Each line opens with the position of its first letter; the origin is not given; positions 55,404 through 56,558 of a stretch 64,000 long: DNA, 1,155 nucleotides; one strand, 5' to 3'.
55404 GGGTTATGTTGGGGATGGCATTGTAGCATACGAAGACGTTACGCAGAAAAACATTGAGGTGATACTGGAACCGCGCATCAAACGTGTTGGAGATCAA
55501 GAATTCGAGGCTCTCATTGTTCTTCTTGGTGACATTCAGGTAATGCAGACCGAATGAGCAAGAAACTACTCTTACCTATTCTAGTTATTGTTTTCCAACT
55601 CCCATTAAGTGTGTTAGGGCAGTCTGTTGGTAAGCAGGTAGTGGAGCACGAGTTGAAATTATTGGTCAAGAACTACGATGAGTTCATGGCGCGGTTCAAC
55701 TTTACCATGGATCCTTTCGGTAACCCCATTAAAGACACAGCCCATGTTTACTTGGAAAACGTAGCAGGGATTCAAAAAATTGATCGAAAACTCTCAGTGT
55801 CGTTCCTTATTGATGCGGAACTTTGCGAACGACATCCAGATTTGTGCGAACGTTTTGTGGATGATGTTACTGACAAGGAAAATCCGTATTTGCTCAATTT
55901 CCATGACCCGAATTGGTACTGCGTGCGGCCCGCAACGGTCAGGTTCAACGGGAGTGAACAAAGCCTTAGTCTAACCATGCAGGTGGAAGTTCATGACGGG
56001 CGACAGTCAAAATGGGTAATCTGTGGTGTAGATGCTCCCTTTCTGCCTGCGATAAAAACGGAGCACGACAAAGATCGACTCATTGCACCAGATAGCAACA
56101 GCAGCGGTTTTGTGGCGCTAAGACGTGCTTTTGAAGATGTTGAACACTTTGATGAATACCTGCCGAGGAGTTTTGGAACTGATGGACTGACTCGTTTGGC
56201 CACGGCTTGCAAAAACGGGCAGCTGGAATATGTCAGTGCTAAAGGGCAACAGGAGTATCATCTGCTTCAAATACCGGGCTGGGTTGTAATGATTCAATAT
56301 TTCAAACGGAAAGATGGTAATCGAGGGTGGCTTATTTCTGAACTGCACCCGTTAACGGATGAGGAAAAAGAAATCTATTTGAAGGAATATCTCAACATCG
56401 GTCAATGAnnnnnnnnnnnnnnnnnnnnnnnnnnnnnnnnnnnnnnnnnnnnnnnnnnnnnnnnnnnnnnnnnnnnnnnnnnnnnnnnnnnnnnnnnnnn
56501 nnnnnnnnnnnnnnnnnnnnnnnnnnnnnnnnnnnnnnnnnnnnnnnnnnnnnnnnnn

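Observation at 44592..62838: Candidate uncharacterised envelope system: paired TPR-LytS sensor kinases + LytTR regulators controlling an 11-gene operon of secreted, OM-barrel, TonB-C and zinc-ribbon proteins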

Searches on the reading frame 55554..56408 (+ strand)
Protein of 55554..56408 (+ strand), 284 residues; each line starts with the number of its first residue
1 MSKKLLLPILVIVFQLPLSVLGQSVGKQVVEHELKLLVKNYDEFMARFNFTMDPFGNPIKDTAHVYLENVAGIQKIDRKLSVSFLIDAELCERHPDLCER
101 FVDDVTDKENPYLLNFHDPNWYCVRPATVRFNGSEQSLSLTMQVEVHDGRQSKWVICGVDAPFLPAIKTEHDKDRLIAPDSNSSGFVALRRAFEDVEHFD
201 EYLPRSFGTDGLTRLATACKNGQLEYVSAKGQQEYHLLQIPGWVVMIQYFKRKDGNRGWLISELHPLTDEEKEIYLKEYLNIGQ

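Call 5: search_protein_families(library=pfam, max_evalue=0.01, proteins=[window:55554-56408:+])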
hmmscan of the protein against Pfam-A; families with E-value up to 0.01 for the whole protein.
window:55554-56408:+ (284 aa): 0 families

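Call 6: search_protein_families(library=ncbifam, max_evalue=0.01, proteins=[window:55554-56408:+])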
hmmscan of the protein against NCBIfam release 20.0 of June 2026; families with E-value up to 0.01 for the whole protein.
window:55554-56408:+ (284 aa): 0 families

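Call 7: find_encoding_contigs(protein=window:55554-56408:+, flank=10000, max_places=6)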
Protein window:55554-56408:+ (284 aa): no gene with exactly this product is on record in the collection.

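Call 8: find_homologous_proteins(query=window:55554-56408:+)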
Query window:55554-56408:+ (284 aa): 6 proteins with E <= 0.001 among 612 candidates.
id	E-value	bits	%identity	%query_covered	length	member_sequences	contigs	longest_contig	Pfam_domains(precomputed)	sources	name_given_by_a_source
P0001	2.3e-192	656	100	100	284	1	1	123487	-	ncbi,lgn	-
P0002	8.7e-94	332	55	96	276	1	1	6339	-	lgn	-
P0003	2.2e-89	318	50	100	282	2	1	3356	-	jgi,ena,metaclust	metaclust:\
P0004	3.1e-88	314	52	94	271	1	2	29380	-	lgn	-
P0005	5.6e-85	303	51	93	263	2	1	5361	-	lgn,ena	-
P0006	3.2e-63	232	43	99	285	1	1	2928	-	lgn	-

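Call 9: find_encoding_contigs(protein=P0001, flank=10000, max_places=4)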
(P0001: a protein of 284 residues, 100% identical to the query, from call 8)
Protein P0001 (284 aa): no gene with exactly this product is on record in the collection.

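Call 10: find_encoding_contigs(protein=P0004, flank=10000, max_places=4)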
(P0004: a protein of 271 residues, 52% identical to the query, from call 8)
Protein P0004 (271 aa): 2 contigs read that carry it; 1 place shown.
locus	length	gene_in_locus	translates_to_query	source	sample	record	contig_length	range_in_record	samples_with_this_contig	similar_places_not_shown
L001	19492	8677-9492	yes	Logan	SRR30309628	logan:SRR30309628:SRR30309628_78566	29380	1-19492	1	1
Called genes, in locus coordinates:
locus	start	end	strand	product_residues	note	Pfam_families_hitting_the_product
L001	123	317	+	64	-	-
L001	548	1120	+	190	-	PF07929:PRiA4_ORF3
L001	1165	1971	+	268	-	PF00072:Response_reg, PF04397:LytTR (weak)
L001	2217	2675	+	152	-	PF04397:LytTR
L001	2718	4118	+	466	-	-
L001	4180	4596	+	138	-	-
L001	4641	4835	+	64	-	-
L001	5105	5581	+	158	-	-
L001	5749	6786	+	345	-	PF00578:AhpC-TSA, PF08534:Redoxin, PF00085:Thioredoxin, PF13905:Thioredoxin_8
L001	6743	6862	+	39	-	-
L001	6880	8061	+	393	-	PF13568:OMP_b-brl_2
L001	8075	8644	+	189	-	-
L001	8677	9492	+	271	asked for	-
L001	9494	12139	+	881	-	PF03544:TonB_C (faint)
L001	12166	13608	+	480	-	-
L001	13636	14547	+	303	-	PF01435:Peptidase_M48, PF13240:Zn_Ribbon_1 (faint)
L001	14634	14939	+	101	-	-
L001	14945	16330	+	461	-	PF13240:Zn_Ribbon_1 (weak), PF03544:TonB_C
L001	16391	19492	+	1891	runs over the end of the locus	PF00801:PKD, PF18911:PKD_4, PF00801:PKD, PF18911:PKD_4, PF00801:PKD (weak), PF18911:PKD_4, PF18911:PKD_4, PF13585:CHU_C, +2 more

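Call 12: find_related_loci(query=A1, collection=genome_contigs, flank=10000)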
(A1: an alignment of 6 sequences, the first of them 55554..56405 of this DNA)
Query A1 (284 aa) in genome_contigs; peptide patterns used: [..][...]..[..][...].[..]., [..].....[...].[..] (x = any residue, [..] = any of these).
161 stretches matched a pattern; 4 encode a relative of the query (tblastn E <= 1e-3); 4 distinct loci.
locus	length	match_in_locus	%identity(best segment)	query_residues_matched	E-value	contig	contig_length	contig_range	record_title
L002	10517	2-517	33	111-284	3e-28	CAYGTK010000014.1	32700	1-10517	MAG TPA_asm: uncultured Chitinophagaceae bacterium isolate ERP117304_co3_226 genome assembly, contig: NODE_1988_length_3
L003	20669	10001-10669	28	31-264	5e-18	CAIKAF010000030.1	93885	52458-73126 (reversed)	MAG: uncultured Flavobacteriales bacterium isolate LaPlata_bin-1703 genome assembly, contig: bin-1703:30/33, whole genom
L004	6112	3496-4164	28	31-264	7e-18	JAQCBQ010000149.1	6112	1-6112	MAG: Bacteroidetes bacterium isolate casp15-mb.160 NODE_15463_length_6112_cov_0.066523, whole genome shotgun sequence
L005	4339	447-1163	27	38-277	6e-17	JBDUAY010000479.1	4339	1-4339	MAG: Bacteroidota bacterium isolate cluster4_bin.201 NODE_89874_length_4339_cov_6.215453, whole genome shotgun sequence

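Call 17: search_protein_families(library=pfam, max_evalue=0.01, proteins=[L003:1850-3178:+, L003:3179-5245:+, L003:5483-6805:+, L003:7081-7497:+, L003:7499-8191:+, L003:8184-8615:+, L003:8656-9324:+, L003:10707-13151:+, L003:14097-15410:+, L003:396-1703:-])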
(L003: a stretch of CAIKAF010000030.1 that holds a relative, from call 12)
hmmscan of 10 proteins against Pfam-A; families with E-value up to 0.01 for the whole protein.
L003:1850-3178:+ (442 aa): 2 families
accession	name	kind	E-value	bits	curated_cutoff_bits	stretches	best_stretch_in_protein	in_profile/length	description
PF05193.26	Peptidase_M16_C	-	3e-36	125.4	23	1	196-371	4-180/181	Peptidase M16 inactive domain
PF00675.25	Peptidase_M16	-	1.3e-22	80.8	22.3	1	40-179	2-140/149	Insulinase (Peptidase family M16)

L003:3179-5245:+ (688 aa): 2 families
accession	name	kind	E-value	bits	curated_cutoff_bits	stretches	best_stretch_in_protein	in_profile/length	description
PF05193.26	Peptidase_M16_C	-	1e-33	117.2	23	1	204-380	2-179/181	Peptidase M16 inactive domain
PF00675.25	Peptidase_M16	-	8e-09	36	22.3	1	57-169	2-119/149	Insulinase (Peptidase family M16)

L003:5483-6805:+ (440 aa): 2 families
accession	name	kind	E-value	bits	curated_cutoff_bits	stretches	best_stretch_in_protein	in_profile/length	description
PF03441.19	FAD_binding_7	-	1.4e-75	253.6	27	1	261-414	1-156/203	FAD binding domain of DNA photolyase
PF00875.24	DNA_photolyase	-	2.5e-40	138.6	26.6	1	12-167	2-157/164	DNA photolyase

L003:7081-7497:+ (138 aa): 0 families

L003:7499-8191:+ (230 aa): 1 family
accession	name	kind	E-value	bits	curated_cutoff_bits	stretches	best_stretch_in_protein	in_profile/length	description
PF02630.20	SCO1-SenC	-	1.4e-22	80.5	22.8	1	56-187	3-134/134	SCO1/SenC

L003:8184-8615:+ (143 aa): 2 families
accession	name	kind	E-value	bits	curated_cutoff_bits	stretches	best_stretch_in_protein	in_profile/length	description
PF00034.26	Cytochrom_C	-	1.1e-11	46.3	21.3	1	30-113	1-88/90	Cytochrome c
PF13442.11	Cytochrome_CBB3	-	2.9e-10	40.8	27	1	30-111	3-68/68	Cytochrome C oxidase, cbb3-type, subunit III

L003:8656-9324:+ (222 aa): 0 families

L003:10707-13151:+ (814 aa): 8 families
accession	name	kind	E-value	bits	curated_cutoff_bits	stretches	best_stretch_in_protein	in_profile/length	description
PF12799.13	LRR_4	-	2.3e-33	113.9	27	2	358-398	2-43/44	Leucine Rich repeats (2 copies)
PF23598.1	LRR_14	-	8.3e-12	45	40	2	489-583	21-113/353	Leucine-rich repeat region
PF13855.12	LRR_8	-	9.8e-11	41.7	27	1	516-571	2-61/61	Leucine rich repeat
PF23952.1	LRR_EndoS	-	4.6e-10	40.2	27.9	0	742-805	27-87/116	Endo-beta-N-acetylglucosaminidase EndoS LRR domain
PF23211.1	LRR_LRWD1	-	2.1e-08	34.5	28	1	531-607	36-113/190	Leucine-rich repeat and WD repeat-containing protein 1, LRR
PF00560.39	LRR_1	-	3.8e-06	26.4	20.6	0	380-396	1-17/23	Leucine Rich Repeat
PF25013.1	LRR_Zer-1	-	0.00074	20.1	27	0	712-773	4-67/137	Zer-1-like, Leucine-rich repeats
PF14580.12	LRR_9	-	0.0014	18.6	30.5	0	354-393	85-127/175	Leucine-rich repeat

L003:14097-15410:+ (437 aa): 2 families
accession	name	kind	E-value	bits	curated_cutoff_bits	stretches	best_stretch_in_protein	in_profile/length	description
PF00144.29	Beta-lactamase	-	2e-53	182.1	27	1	45-338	15-313/329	Beta-lactamase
PF18962.6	Por_Secre_tail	-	2.8e-12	47.2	27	1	370-435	1-74/75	Secretion system C-terminal sorting domain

L003:396-1703:- (435 aa): 2 families
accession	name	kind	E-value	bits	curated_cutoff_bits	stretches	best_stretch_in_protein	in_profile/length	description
PF00932.25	LTD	-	2e-30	105.8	34.3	2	29-138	7-108/109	Lamin Tail Domain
PF18962.6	Por_Secre_tail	-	1.6e-07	32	27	1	364-425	1-69/75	Secretion system C-terminal sorting domain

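Call 18: search_protein_families(library=pfam, max_evalue=0.01, proteins=[L002:517-2280:+, L002:2628-4220:+, L002:4217-4504:+, L002:4669-5973:+, L002:5963-7660:+, L002:7657-8742:+, L002:9040-9624:+, L001:4180-4596:+, L001:5105-5581:+, L001:13636-14547:+])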
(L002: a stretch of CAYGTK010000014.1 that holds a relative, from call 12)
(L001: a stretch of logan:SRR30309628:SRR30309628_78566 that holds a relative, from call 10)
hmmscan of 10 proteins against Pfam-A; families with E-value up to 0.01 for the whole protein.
L002:517-2280:+ (587 aa): 1 family
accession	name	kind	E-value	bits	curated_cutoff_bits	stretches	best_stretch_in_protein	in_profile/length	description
PF02412.23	TSP_3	-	3.1e-09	36.8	25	0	272-287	15-30/36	Thrombospondin type 3 repeat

L002:2628-4220:+ (530 aa): 7 families
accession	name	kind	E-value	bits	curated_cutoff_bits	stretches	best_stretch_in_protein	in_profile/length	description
PF02384.22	N6_Mtase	-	9e-63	212.9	20.4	1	163-489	3-305/311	N-6 DNA Methylase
PF12161.14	HsdM_N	-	2.5e-12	48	24.5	1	12-149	1-135/135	HsdM N-terminal domain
PF07669.17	Eco57I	-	1.5e-11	45.2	25.3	1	291-388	69-165/171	Eco57I restriction-modification methylase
PF01170.24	UPF0020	-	1.5e-10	41.6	22.3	1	195-325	19-141/197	RMKL-like, methyltransferase domain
PF20473.4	MmeI_Mtase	-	5.6e-07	29.4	27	1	206-282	21-84/259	MmeI, DNA-methyltransferase domain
PF05175.20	MTS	-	0.0019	18.3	23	1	257-320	52-113/170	Methyltransferase small domain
PF13847.12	Methyltransf_31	-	0.0076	16.4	27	0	258-327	26-96/145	Methyltransferase domain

L002:4217-4504:+ (95 aa): 1 family
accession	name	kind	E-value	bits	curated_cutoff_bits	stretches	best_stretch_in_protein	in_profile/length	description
PF01420.25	Methylase_S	-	1.4e-07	32.3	22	1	1-80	1-79/168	Type I restriction modification DNA specificity domain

L002:4669-5973:+ (434 aa): 4 families
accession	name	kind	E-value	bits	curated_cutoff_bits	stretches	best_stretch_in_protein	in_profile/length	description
PF01420.25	Methylase_S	-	4.1e-09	37.3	22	1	64-203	24-148/168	Type I restriction modification DNA specificity domain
PF01844.29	HNH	-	5.5e-07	30.1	21.4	1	240-273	12-45/47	HNH endonuclease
PF13395.12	HNH_4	-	0.00028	21.2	22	1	240-277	16-53/54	HNH endonuclease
PF14279.12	HNH_5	-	0.0015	18.9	27.5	1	241-269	12-40/56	HNH endonuclease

L002:5963-7660:+ (565 aa): 3 families
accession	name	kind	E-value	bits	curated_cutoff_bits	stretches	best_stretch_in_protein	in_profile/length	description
PF13304.12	AAA_21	-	6.7e-17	62.9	27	1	330-455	195-303/304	AAA domain, putative AbiEii toxin, Type IV TA system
PF00005.33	ABC_tran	-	0.00038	21.5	25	0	38-121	16-92/137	ABC transporter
PF02463.25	SMC_N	-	0.0015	18.4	40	0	35-53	26-44/220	RecF/RecN/SMC N terminal domain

L002:7657-8742:+ (361 aa): 0 families

L002:9040-9624:+ (194 aa): 1 family
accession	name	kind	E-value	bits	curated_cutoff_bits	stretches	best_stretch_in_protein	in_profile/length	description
PF00027.35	cNMP_binding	-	7.5e-09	35.9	27.5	1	34-120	2-87/89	Cyclic nucleotide-binding domain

L001:4180-4596:+ (138 aa): 1 family
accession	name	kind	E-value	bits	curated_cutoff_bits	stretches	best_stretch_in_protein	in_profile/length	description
PF12450.13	vWF_A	-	0.0035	17.7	25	1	53-96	41-84/94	von Willebrand factor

L001:5105-5581:+ (158 aa): 0 families

L001:13636-14547:+ (303 aa): 2 families
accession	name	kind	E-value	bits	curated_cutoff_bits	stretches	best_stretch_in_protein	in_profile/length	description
PF01435.24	Peptidase_M48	-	1.4e-21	77.6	20.3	2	73-152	5-82/186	Peptidase family M48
PF13240.11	Zn_Ribbon_1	-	2.1e-05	24.6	25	1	281-302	1-22/23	zinc-ribbon domain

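Call 26: find_related_loci(query=A1, collection=metagenome_contigs, flank=10000)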
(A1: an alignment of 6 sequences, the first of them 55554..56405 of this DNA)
Query A1 (284 aa) in metagenome_contigs; peptide patterns used: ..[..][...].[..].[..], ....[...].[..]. (x = any residue, [..] = any of these).
600 stretches matched a pattern (row limit reached: there are more); 8 encode a relative of the query (tblastn E <= 1e-3); 8 distinct loci.
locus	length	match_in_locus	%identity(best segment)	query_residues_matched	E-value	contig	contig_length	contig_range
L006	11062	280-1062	27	9-277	5e-30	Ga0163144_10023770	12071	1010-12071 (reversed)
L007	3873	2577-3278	29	36-280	1e-25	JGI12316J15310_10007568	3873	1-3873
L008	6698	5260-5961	29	36-280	1e-25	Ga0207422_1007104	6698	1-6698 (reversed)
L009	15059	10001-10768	25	5-271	4e-20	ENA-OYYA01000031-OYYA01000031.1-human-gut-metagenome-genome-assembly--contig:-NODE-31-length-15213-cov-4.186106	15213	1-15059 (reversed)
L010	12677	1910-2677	25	5-271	4e-20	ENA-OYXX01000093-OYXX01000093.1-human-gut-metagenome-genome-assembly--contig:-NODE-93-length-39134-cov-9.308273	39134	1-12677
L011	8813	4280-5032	25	3-267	6e-16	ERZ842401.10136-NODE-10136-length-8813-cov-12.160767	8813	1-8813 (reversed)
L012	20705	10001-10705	26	31-267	1e-15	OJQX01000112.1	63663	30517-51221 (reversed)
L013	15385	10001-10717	26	10-264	6e-15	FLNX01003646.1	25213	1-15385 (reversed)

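Call 30: search_protein_families(library=pfam, max_evalue=0.01, proteins=[L009:8123-9334:+, L012:8012-9217:+, L007:1294-2493:+, L009:10764-12230:+, L009:12268-13071:+, L009:13086-14765:+, L012:10743-12194:+, L013:10733-11770:+, L005:1209-4058:+, L009:7544-8113:+])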
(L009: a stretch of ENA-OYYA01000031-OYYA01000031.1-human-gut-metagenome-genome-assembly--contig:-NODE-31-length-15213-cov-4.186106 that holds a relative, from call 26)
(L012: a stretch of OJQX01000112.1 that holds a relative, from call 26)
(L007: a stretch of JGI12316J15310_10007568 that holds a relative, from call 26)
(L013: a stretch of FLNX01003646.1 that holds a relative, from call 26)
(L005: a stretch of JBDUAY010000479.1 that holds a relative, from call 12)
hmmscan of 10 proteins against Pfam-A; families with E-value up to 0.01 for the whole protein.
L009:8123-9334:+ (403 aa): 2 families
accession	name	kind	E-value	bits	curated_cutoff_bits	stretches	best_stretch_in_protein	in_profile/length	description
PF00656.27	Peptidase_C14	-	7.7e-11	42.6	21.4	1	71-267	42-226/233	Caspase domain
PF14538.11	Raptor_N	-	0.0013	19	27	1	74-138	69-131/151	Raptor N-terminal CASPase like domain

L012:8012-9217:+ (401 aa): 1 family
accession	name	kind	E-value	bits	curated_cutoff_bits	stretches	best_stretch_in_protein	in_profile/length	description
PF00656.27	Peptidase_C14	-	2.4e-06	27.8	21.4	1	50-236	28-196/233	Caspase domain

L007:1294-2493:+ (399 aa): 0 families

L009:10764-12230:+ (488 aa): 1 family
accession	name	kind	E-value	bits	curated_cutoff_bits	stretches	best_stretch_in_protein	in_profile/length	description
PF14903.11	WG_beta_rep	-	1.7e-35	121.1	25.6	5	356-390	1-35/35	WG containing repeat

L009:12268-13071:+ (267 aa): 0 families

L009:13086-14765:+ (559 aa): 3 families
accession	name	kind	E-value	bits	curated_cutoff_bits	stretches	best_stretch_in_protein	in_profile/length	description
PF01640.23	Peptidase_C10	-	4.4e-44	151.5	26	1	29-212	1-190/194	Peptidase C10 family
PF18316.7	S-l_SbsC_C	-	0.00092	20.1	26.6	0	483-522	34-72/86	S-layer protein SbsC C-terminal domain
PF13529.12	Peptidase_C39_2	-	0.0016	19.5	24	0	39-102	9-68/143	Peptidase_C39 like family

L012:10743-12194:+ (483 aa): 1 family
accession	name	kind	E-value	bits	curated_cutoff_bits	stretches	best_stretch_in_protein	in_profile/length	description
PF08238.18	Sel1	-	8.5e-05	23.4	30.7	0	399-415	20-36/36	Sel1 repeat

L013:10733-11770:+ (345 aa): 0 families

L005:1209-4058:+ (949 aa): 22 families
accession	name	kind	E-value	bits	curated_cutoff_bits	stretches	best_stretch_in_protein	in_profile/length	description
PF07719.23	TPR_2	-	4.8e-58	188.9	27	5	714-746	1-33/34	Tetratricopeptide repeat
PF00515.34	TPR_1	-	4.5e-53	175.5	27.8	6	749-775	2-28/34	Tetratricopeptide repeat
PF13414.12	TPR_11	-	4.8e-35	119.4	26.8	3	613-650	4-41/42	TPR repeat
PF13432.12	TPR_16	-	1.6e-34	118.3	32.7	2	720-775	3-58/65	Tetratricopeptide repeat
PF13181.12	TPR_8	-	8.3e-31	103.9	25.7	1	492-523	1-32/34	Tetratricopeptide repeat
PF14559.12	TPR_19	-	1e-24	87.1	25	2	368-410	4-46/68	Tetratricopeptide repeat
PF13371.12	TPR_9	-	5.5e-24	84.4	35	1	615-661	7-53/73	Tetratricopeptide repeat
PF13424.12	TPR_12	-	9.4e-24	83.8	30.1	1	370-420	25-76/77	Tetratricopeptide repeat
PF13428.12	TPR_14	-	1.1e-23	81.7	23.5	0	392-431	4-43/44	Tetratricopeptide repeat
PF13431.12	TPR_17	-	3.2e-22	77.3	24.4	0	737-767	2-32/34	Tetratricopeptide repeat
PF12895.13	ANAPC3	-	8.2e-19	68.1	27.2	2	581-660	1-79/82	Anaphase-promoting complex, cyclosome, subunit 3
PF13174.12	TPR_6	-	2.9e-15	56.2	26.3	0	639-662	2-25/33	Tetratricopeptide repeat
PF13176.12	TPR_7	-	9e-15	53.9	27.9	0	718-744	3-31/36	Tetratricopeptide repeat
PF23914.1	TPR_CcmH_CycH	-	4.6e-12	46.5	42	1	719-810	55-149/158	Cytochrome c-type biogenesis protein H TPR domain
PF25575.1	TPR_BSK1_C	-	1.5e-08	35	42.2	0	609-668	48-108/118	Serine/threonine-protein kinase BSK1-like, TPR repeats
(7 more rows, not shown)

L009:7544-8113:+ (189 aa): 0 families
